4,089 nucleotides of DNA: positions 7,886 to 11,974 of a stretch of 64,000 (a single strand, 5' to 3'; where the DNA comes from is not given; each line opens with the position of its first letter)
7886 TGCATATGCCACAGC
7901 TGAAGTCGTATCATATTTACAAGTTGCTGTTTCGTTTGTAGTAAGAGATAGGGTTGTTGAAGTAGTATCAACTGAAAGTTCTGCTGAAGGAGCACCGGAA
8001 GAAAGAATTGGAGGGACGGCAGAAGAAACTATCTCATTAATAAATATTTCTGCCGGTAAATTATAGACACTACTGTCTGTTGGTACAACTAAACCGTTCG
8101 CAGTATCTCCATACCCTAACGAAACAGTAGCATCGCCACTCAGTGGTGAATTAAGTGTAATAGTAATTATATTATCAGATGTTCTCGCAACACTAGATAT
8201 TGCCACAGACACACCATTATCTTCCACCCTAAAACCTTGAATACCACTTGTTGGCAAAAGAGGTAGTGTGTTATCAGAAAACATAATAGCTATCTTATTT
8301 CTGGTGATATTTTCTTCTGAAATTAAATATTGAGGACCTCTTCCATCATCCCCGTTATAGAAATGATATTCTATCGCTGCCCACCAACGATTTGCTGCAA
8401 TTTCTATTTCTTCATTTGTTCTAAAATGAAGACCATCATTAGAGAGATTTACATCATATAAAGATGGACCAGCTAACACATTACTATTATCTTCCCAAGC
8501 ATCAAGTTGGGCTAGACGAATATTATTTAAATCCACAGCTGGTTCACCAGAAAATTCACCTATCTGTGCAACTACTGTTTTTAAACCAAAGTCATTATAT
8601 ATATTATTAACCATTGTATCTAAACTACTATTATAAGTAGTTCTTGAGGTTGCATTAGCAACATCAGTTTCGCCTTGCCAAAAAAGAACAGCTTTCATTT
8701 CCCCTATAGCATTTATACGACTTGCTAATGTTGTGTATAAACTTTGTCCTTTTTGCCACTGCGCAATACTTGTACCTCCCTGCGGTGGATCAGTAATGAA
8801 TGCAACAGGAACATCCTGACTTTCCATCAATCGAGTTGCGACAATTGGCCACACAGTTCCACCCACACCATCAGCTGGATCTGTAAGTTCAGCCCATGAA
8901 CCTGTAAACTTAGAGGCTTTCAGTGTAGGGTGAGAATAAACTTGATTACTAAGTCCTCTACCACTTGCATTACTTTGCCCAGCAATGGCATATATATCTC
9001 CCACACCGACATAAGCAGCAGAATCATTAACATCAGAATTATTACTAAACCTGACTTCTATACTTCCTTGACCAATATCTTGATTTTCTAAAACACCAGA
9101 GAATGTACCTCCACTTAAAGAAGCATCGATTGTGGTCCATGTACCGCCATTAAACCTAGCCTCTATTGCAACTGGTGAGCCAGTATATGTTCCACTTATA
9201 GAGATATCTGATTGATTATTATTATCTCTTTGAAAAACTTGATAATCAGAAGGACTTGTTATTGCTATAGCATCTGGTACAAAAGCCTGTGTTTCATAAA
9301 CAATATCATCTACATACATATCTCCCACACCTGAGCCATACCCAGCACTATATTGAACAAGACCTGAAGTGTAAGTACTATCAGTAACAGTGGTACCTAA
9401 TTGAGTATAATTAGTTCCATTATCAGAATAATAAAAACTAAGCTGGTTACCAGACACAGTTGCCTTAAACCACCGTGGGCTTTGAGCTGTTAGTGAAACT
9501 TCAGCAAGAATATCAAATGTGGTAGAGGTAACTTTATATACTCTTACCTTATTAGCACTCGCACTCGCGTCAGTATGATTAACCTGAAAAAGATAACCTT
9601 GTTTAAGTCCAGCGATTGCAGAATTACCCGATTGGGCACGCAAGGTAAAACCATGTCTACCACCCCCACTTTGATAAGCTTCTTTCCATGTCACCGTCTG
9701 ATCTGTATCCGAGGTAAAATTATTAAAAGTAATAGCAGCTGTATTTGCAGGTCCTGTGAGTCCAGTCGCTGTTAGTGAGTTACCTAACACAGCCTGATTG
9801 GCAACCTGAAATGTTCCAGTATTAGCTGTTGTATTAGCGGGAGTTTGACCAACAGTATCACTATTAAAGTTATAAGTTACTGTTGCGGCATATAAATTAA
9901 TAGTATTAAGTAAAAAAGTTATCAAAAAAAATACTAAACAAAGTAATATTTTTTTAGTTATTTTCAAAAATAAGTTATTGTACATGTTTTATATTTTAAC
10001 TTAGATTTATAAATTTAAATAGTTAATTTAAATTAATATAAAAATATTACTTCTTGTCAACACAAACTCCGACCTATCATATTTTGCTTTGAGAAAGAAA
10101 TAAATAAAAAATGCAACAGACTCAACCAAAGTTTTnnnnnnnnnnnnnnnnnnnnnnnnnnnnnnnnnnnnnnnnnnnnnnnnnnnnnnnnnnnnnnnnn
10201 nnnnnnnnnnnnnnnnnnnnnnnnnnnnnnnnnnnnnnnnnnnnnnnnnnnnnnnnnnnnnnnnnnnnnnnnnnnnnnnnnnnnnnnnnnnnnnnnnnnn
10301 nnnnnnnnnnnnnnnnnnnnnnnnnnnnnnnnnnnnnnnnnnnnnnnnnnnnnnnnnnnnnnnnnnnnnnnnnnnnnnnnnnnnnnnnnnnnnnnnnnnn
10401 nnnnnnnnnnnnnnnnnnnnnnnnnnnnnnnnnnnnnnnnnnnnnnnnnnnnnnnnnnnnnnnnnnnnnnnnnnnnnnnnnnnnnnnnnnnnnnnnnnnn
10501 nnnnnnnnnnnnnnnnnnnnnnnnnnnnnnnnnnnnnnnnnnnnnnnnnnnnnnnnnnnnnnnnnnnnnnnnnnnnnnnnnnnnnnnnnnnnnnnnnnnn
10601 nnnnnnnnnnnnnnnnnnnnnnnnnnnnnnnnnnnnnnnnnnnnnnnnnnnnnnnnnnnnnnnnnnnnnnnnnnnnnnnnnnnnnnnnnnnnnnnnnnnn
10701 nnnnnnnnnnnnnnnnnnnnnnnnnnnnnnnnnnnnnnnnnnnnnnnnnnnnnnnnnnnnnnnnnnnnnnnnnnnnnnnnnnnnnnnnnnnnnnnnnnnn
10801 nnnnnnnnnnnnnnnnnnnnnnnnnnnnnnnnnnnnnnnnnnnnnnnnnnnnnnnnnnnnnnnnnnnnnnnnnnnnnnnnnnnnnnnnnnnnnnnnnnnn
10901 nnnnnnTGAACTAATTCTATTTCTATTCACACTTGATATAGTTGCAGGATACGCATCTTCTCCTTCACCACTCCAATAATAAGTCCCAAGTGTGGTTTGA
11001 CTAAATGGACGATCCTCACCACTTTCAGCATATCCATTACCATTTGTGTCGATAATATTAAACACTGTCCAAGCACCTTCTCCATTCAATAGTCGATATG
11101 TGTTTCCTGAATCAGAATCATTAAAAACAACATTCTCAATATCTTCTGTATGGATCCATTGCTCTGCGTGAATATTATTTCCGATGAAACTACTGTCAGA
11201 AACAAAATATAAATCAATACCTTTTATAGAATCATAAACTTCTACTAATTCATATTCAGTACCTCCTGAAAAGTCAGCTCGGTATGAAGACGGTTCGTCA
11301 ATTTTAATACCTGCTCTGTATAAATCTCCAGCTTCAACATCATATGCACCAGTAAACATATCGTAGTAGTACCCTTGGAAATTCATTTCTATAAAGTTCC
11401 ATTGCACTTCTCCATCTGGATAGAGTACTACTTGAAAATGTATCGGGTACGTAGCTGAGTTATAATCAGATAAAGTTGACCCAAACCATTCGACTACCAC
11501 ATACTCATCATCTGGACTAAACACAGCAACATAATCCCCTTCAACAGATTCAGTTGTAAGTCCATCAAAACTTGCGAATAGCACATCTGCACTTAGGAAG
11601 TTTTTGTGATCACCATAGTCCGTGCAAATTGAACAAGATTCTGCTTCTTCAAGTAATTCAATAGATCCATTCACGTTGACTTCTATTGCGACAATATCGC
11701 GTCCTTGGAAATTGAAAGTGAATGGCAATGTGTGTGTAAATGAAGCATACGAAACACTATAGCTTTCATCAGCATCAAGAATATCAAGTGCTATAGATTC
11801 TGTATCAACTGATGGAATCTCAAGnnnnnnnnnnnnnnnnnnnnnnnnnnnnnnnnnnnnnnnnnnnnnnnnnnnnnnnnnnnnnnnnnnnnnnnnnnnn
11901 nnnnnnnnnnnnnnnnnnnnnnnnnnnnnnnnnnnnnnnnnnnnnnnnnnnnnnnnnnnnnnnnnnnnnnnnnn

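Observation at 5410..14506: Tandem array of three paralogous giant surface proteins, all anchored by C-terminal peptidoglycan-binding domains, including a surface SGNH/sialate-O-acetylesterase-family enzyme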

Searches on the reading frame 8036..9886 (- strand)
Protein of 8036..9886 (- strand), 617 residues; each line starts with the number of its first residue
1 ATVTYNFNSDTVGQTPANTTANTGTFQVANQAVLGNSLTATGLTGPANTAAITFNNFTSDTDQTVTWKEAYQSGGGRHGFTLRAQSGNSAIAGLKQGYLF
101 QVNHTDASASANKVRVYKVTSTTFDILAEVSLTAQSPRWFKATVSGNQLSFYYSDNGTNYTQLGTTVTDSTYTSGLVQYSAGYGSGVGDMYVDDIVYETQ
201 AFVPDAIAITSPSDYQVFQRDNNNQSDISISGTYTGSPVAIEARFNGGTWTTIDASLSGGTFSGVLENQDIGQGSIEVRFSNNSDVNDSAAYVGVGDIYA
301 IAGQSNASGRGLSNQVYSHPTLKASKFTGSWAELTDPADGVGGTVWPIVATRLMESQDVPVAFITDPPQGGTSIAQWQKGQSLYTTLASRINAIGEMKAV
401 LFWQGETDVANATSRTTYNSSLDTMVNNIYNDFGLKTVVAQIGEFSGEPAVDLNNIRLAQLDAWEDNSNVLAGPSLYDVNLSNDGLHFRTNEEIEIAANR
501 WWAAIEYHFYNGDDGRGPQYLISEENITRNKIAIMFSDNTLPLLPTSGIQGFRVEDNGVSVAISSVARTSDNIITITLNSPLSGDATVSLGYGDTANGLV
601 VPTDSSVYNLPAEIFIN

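Call 29: find_related_loci(query=A2, collection=genome_contigs, flank=10000)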
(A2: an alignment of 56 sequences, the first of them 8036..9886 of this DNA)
Query A2 (617 aa) in genome_contigs; peptide patterns used: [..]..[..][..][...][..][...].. (x = any residue, [..] = any of these).
426 stretches matched a pattern; 326 encode a relative of the query (tblastn E <= 1e-3); the best 80 are kept; 79 distinct loci.
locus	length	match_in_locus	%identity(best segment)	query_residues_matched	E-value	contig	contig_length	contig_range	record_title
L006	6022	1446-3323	49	2-617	0e+0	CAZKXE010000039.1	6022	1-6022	MAG TPA_asm: uncultured Candidatus Saccharibacteria bacterium isolate SRP118108_co5_46 genome assembly, contig: NODE_171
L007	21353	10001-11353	51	182-617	1e-139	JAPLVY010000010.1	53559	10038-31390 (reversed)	MAG: Candidatus Falkowbacteria bacterium isolate LacPavin_0818_WC55_MAG_40_9 LacPavin_0818_WC55_scaffold_411361, whole g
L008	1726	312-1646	51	203-617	2e-148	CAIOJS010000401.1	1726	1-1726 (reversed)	uncultured bacterium isolate AlinenLipids_bin-6511 genome assembly, contig: bin-6511:401/558, whole genome shotgun seque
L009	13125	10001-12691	42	2-615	9e-136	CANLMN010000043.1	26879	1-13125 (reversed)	uncultured Aquimarina sp. isolate 664.fasta genome assembly, contig: NODE_43, whole genome shotgun sequence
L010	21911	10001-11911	41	3-617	7e-134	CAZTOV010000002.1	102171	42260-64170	MAG TPA_asm: uncultured Burkholderiales bacterium isolate SRP284430_co1_89 genome assembly, contig: NODE_24_length_10217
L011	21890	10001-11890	41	4-617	4e-128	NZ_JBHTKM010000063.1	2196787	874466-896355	Winogradskyella rapida strain CCUG 56098 GCM70027471_31, whole genome shotgun sequence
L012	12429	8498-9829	49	196-617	3e-128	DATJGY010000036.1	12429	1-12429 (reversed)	MAG TPA_asm: Alphaproteobacteria bacterium isolate SMAG_U15498 k141_11586850, whole genome shotgun sequence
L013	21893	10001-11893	41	4-615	3e-127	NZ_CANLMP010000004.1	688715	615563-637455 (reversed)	Uncultured Aquimarina sp. isolate 4R5-1-G.fasta NODE_4, whole genome shotgun sequence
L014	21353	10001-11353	48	205-617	5e-125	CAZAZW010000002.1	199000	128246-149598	MAG TPA_asm: uncultured Gammaproteobacteria bacterium isolate SRP090828_co2_161 genome assembly, contig: NODE_16_length_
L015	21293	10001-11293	51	207-617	8e-122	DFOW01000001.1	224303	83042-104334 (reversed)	MAG TPA_asm: Patescibacteria group bacterium UBA3531 UBA3531_contig_1018, whole genome shotgun sequence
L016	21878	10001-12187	47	4-617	5e-119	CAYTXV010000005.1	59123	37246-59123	MAG TPA_asm: uncultured Candidatus Saccharibacteria bacterium isolate SRP296810_co1_172 genome assembly, contig: NODE_40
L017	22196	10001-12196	48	1-617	8e-118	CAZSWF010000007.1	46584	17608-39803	MAG TPA_asm: uncultured Candidatus Saccharibacteria bacterium isolate SRP286056_co3_87 genome assembly, contig: NODE_416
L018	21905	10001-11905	39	2-617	9e-116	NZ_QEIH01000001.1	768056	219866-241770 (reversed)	Lutibacter citreus strain 1KV19 contig1, whole genome shotgun sequence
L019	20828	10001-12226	47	2-617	1e-113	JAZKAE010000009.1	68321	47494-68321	MAG: Patescibacteria group bacterium isolate ADI_H3L2_1_122_18_3-bin007_1 ADIH3L21_B007_1_000000000009, whole genome sho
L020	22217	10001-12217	45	3-617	3e-109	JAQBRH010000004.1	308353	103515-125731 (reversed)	MAG: Parcubacteria group bacterium isolate RYN_394 scaffold_2978447, whole genome shotgun sequence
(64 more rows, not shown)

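Call 33: predict_structure(alignment_id=A2)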
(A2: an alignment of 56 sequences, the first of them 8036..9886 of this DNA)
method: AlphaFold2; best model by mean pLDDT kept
length: 617 residues; sequences in the alignment: 56
mean_pLDDT: 95.6   pTM: 0.79
mean pLDDT of the five models: 95.6, 95.4, 94.9, 94.9, 94.4
residues with pLDDT >= 90: 572; 70-90: 39; 50-70: 6; < 50: 0
segments of 3 or more residues with pLDDT < 50: none
pLDDT, mean of each block of 10 residues (from residue 1): 95 98 98 97 95 95 95 88 97 98 77 94 97 93 94 97 91 96 91 93 88 98 98 94 98 94 98 98 97 98 92 97 96 88 95 98 85 95 95 97 97 99 99 98 96 98 98 97 94 97 98 97 98 98 98 97 98 98 97 95 97 98
secondary structure, 60 per line:
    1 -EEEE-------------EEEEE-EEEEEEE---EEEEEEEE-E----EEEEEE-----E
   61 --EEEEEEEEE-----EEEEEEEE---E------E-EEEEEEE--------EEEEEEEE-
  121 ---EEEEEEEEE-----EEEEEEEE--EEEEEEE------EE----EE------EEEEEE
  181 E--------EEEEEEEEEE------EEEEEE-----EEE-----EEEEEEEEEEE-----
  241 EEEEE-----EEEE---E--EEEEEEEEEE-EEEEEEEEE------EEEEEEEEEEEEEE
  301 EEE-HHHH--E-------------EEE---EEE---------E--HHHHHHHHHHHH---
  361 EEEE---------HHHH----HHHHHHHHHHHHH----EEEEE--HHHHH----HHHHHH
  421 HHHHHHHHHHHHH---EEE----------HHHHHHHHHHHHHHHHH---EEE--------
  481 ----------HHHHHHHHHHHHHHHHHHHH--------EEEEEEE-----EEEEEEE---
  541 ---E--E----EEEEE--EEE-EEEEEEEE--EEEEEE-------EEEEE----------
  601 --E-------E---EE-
elements in order: E2-5 E19-23 E25-31 E35-42 E49-54 E63-71 E77-84 E97-103 E112-119 E124-132 E138-145 E148-154 E175-181 E190-199 E206-211 E217-219 E225-235 E241-245 E251-254 E261-270 E272-280 E287-303 H305-308 E325-327 E331-333 H346-357 E361-364 H374-377 H382-394 E399-403 H406-410 H415-433 E437-439 H450-466 E470-472 H491-510 E519-525 E531-537 E552-556 E559-561 E563-570 E573-578 E586-590

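Call 37: fold_search(model_id=the predicted structure, library=pdb)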
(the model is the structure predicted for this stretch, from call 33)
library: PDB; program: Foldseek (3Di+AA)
matches with E <= 10: 1636; with E <= 0.001: 346
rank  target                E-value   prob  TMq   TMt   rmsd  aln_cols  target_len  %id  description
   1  7kmm_A                3.9e-23  1.00  0.50  0.68   5.5       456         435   17  Crystal structure of XAC1771, a novel carbohydrate acetylesterase from Xanthomonas citri (released 2021-05-26)
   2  7kmm_B                9.5e-23  1.00  0.49  0.67   7.4       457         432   18  Crystal structure of XAC1771, a novel carbohydrate acetylesterase from Xanthomonas citri (released 2021-05-26)
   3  8f9q_A                1.8e-19  1.00  0.48  0.58   6.8       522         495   15  Guinea pig sialic acid esterase (SIAE) (released 2024-05-29)
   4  8f9r_A                2.0e-19  1.00  0.47  0.58   8.2       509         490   16  Rabbit sialic acid esterase (SIAE) (released 2024-05-29)
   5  8f9p_A                7.1e-19  1.00  0.48  0.60   6.9       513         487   15  Dog sialic acid esterase (SIAE) inactive mutant S128A (released 2024-05-29)
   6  8f9o_A                2.2e-18  1.00  0.49  0.60   6.5       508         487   15  Dog sialic acid esterase (SIAE) (released 2024-05-29)
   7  9ega_B                7.3e-17  1.00  0.45  0.44   7.8       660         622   14  Crystal Structure of a CE20 carbohydrate acetylesterase from Pedobacter psychrotolerans (PpCE20_II), with ancillary do (released 2025-08-13)
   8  9ega_A                3.9e-16  1.00  0.45  0.44   7.6       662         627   14  Crystal Structure of a CE20 carbohydrate acetylesterase from Pedobacter psychrotolerans (PpCE20_II), with ancillary do (released 2025-08-13)
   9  9h4u_A                1.3e-15  1.00  0.48  0.48   7.4       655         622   12  Deacetylase FI8 utilizes unconventional variant of a catalytic triad: the diluted triad (released 2025-08-27)
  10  2apj_D                1.8e-10  1.00  0.29  0.71   5.2       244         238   23  X-Ray Structure of Protein from Arabidopsis Thaliana AT4G34215 at 1.6 Angstrom Resolution (released 2005-08-30)
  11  2apj_B                4.9e-10  1.00  0.29  0.69   3.5       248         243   23  X-Ray Structure of Protein from Arabidopsis Thaliana AT4G34215 at 1.6 Angstrom Resolution (released 2005-08-30)
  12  2apj_A                8.5e-10  1.00  0.28  0.67   7.1       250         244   23  X-Ray Structure of Protein from Arabidopsis Thaliana AT4G34215 at 1.6 Angstrom Resolution (released 2005-08-30)
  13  1zmb_A                1.9e-09  1.00  0.30  0.62   3.4       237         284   19  Crystal Structure of the Putative Acetylxylan Esterase from Clostridium acetobutylicum, Northeast Structural Genomics  (released 2005-05-17)
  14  2apj_C                3.6e-09  1.00  0.30  0.72   3.3       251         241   24  X-Ray Structure of Protein from Arabidopsis Thaliana AT4G34215 at 1.6 Angstrom Resolution (released 2005-08-30)
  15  8deo_A                3.8e-09  1.00  0.21  0.27  38.4       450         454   10  Structure of AAP A domain and B-repeats (residues 351-813) from Staphylococcus epidermidis (released 2023-05-03)
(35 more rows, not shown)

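Call 51: search_solved_structures(query=A2, max_evalue=0.001)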
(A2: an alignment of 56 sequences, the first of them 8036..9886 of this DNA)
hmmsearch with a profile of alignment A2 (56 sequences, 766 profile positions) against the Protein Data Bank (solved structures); distinct sequences matched with E-value up to 0.001: 7.
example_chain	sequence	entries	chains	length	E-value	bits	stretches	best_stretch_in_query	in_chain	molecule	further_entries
2apj_A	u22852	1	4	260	5.7e-24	88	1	314-535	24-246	Putative Esterase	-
9ega_A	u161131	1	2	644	8.4e-12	47.8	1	413-655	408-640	Sialate O-acetylesterase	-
1zmb_A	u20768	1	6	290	1.1e-11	47.3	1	315-484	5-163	Acetylxylan esterase related enzyme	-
7kmm_A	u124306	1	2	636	4.1e-09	38.9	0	413-470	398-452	Sialic acid-specific 9-O-acetylesterase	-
9h4u_A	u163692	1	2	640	5.4e-07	31.9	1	406-655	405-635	Carbohydrate esterase FI8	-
8f9q_A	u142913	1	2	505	0.00014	23.9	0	384-453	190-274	Sialic acid acetylesterase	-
8f9o_A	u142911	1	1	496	0.00031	22.8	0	384-456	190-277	Sialic acid acetylesterase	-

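Call 65: search_protein_families(library=pfam, proteins=[L011:4827-6392:-, L011:7275-9182:+, L011:9854-13486:+, L011:13531-14220:-, L011:16623-18233:+, L018:5492-6796:+, L018:6809-8155:+, L018:8960-12205:+, L018:12233-14887:+, L018:16867-21852:-], max_evalue=0.00001)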
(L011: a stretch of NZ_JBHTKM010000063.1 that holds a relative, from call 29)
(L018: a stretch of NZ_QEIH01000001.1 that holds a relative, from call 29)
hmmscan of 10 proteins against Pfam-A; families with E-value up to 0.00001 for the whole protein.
L011:4827-6392:- (521 aa): 0 families

L011:7275-9182:+ (635 aa): 8 families
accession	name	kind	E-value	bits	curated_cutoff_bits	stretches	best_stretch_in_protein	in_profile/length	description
PF00326.27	Peptidase_S9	-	9.6e-55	185.8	22.6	1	424-634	2-209/213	Prolyl oligopeptidase family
PF00561.26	Abhydrolase_1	-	1.3e-10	41.8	25.8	1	406-527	1-109/245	alpha/beta hydrolase fold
PF02129.25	Peptidase_S15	-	7.5e-08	32.8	23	1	385-526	1-135/262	X-Pro dipeptidyl-peptidase (S15 family)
PF20434.5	BD-FAE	-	1.3e-07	31.8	26.8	1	429-590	40-210/215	BD-FAE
PF00756.26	Esterase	-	3.2e-07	30.8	22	1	386-579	5-193/251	Putative esterase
PF01738.24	DLH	-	8.6e-07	29.2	21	1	432-618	37-192/217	Dienelactone hydrolase family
PF12697.13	Abhydrolase_6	-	1.6e-06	29.4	26.3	1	425-616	12-208/217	Alpha/beta hydrolase family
PF07676.18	PD40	-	3.1e-06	27.4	20.9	0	177-191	14-28/38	WD40-like Beta Propeller Repeat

L011:9854-13486:+ (1210 aa): 2 families
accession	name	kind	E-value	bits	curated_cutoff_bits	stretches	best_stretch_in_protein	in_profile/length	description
PF03629.24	SASA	-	2.9e-27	96.2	24.8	1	336-553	3-214/226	Carbohydrate esterase, sialic acid-specific acetylesterase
PF18962.6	Por_Secre_tail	-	1.3e-10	41.8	27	1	1146-1208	10-74/75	Secretion system C-terminal sorting domain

L011:13531-14220:- (229 aa): 1 family
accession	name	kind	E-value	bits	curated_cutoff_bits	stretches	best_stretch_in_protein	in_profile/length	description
PF01551.29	Peptidase_M23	-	6.2e-16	58.8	28.7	1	95-193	2-89/96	Peptidase family M23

L011:16623-18233:+ (536 aa): 0 families

L018:5492-6796:+ (434 aa): 2 families
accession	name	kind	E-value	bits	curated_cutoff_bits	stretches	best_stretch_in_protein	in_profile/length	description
PF00425.24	Chorismate_bind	-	8e-83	278.4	27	1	166-422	2-257/257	chorismate binding enzyme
PF04715.19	Anth_synt_I_N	-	7.2e-06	26.7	23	1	63-119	70-132/140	Anthranilate synthase component I, N terminal region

L018:6809-8155:+ (448 aa): 2 families
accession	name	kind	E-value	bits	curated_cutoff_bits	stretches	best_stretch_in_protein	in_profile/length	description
PF01171.26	ATP_bind_3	-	3e-50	170.9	27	1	20-197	1-182/182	PP-loop family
PF11734.13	TilS_C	-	4.8e-07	29.5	22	1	374-441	1-68/74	TilS substrate C-terminal domain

L018:8960-12205:+ (1081 aa): 2 families
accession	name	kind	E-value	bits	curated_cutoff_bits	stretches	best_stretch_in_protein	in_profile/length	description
PF03629.24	SASA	-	3.2e-29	102.6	24.8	1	640-855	3-212/226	Carbohydrate esterase, sialic acid-specific acetylesterase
PF18962.6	Por_Secre_tail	-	4e-12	46.7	27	1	1003-1075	1-74/75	Secretion system C-terminal sorting domain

L018:12233-14887:+ (884 aa): 2 families
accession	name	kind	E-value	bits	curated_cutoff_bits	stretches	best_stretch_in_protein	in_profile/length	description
PF00311.23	PEPcase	-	2.5e-143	479.6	22.4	2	332-875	362-906/919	Phosphoenolpyruvate carboxylase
PF14010.12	PEPcase_2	-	2.1e-08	33.6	25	1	469-589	149-261/493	Phosphoenolpyruvate carboxylase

L018:16867-21852:- (1661 aa): 3 families
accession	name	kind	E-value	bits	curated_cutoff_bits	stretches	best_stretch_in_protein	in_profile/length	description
PF13385.13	Laminin_G_3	-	1.8e-30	106.5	27.6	2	764-930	3-151/151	Concanavalin A-like lectin/glucanases superfamily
PF18962.6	Por_Secre_tail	-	6.6e-10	39.6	27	1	1585-1659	1-74/75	Secretion system C-terminal sorting domain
PF02210.31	Laminin_G_2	-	1.5e-07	32.3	22.9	0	834-919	37-123/126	Laminin G domain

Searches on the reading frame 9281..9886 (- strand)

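Call 76: search_protein_families(library=pfam, proteins=[window:9281-9886:-], max_evalue=5)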
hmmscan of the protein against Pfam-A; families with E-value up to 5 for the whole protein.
window:9281-9886:- (202 aa): 1 family
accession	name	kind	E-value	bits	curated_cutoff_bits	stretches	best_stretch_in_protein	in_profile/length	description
PF17851.8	GH43_C2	-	0.005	17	22.7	1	109-177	98-169/203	Beta xylosidase C-terminal Concanavalin A-like domain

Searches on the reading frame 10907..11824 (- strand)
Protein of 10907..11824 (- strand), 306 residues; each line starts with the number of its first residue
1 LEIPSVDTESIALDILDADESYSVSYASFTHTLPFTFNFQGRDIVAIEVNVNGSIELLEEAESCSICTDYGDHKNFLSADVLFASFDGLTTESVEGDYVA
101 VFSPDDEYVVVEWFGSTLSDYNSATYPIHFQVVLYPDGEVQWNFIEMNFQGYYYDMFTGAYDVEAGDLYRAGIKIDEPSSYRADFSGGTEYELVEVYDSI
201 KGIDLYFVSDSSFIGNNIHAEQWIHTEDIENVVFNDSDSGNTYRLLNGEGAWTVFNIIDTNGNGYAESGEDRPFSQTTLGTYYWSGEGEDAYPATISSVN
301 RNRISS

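Call 76: search_protein_families(library=pfam, proteins=[window:10907-11824:-], max_evalue=5)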
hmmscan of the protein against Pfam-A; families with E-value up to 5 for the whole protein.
window:10907-11824:- (306 aa): 1 family
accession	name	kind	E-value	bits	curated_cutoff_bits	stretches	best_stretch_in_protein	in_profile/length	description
PF13405.12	EF-hand_6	-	0.07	13.4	25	1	254-265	5-16/30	EF-hand domain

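Call 83: search_protein_representatives(protein=window:10907-11824:-)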
Query: 306 residues. Proteins with E-value up to 0.001 (for the whole library): 227; up to 1e-10: 129; up to 1e-30: 29. The best 150 are listed.
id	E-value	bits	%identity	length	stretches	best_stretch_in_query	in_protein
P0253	3.6e-115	400.9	61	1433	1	8-298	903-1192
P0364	7.0e-109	380.2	61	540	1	3-298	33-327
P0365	8.8e-109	379.9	60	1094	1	2-297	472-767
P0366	8.5e-98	343.8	56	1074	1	2-296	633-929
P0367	1.5e-95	336.4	58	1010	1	2-296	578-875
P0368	3.7e-87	308.9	39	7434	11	202-298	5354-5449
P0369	5.1e-87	308.4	53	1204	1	3-299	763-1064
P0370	9.0e-85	301.0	45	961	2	3-305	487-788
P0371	3.8e-81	289.1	56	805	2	26-200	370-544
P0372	8.2e-78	278.2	53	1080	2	30-296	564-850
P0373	4.7e-69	249.4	52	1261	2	28-186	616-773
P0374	1.5e-62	228.0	44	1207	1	20-304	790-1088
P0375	8.7e-59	215.7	50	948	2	25-174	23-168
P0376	4.5e-58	213.4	61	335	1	134-297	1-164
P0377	1.6e-48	182.0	40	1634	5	212-296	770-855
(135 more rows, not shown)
